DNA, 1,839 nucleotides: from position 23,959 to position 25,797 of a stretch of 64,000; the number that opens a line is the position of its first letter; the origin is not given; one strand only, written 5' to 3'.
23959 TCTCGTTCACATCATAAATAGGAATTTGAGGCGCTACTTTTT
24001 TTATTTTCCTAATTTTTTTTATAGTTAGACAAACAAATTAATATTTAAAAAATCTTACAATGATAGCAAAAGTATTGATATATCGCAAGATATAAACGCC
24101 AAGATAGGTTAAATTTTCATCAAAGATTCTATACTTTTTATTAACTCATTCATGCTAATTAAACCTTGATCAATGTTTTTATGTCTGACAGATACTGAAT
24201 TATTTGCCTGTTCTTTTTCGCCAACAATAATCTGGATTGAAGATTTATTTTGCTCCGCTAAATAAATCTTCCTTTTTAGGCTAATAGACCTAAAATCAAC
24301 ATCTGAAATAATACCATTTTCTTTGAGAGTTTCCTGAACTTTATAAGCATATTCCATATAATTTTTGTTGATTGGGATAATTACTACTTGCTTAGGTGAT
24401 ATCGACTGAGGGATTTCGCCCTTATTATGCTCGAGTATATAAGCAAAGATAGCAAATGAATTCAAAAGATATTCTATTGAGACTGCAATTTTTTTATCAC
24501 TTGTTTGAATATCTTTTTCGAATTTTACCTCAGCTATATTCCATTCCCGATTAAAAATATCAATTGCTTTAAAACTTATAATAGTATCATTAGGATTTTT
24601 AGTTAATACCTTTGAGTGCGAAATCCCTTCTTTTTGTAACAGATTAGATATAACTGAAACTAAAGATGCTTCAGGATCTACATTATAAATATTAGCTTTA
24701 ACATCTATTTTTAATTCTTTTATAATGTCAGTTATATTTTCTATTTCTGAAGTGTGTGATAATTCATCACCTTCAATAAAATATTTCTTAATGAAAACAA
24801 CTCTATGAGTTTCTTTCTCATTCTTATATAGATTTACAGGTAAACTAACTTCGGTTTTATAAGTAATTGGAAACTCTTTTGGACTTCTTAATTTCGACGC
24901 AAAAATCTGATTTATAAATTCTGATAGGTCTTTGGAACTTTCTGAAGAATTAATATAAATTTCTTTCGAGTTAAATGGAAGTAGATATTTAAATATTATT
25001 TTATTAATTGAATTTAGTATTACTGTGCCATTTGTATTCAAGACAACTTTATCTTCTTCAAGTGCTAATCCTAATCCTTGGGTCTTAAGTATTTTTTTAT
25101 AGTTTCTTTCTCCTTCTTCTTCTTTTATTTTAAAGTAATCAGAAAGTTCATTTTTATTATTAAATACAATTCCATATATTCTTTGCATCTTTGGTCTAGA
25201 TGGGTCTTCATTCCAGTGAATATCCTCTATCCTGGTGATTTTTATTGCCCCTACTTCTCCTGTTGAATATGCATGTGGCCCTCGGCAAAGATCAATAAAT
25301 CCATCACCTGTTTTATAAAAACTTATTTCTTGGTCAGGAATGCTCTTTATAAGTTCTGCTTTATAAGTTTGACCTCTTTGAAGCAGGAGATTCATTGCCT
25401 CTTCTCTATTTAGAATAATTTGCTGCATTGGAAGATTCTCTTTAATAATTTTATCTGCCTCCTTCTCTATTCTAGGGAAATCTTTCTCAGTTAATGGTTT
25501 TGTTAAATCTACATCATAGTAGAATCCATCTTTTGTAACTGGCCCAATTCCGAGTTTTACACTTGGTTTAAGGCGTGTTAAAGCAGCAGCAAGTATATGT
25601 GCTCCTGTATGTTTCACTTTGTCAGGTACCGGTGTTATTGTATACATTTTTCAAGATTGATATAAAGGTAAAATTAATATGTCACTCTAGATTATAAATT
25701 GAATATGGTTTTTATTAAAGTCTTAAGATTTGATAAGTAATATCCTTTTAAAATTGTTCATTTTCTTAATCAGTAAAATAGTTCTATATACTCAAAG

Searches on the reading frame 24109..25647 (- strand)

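Call 67: search_protein_families(library=pfam, proteins=[window:24109-25647:-], max_evalue=0.00001)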
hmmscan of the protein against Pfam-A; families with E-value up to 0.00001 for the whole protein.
window:24109-25647:- (512 aa): 2 families
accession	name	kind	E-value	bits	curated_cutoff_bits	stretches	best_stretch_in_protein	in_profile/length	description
PF03129.25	HGTP_anticodon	-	4.3e-17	62.5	21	1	420-508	1-93/94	Anticodon binding domain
PF07973.19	tRNA_SAD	-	1.8e-13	50.6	24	1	108-158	1-44/44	Threonyl and Alanyl tRNA synthetase second additional domain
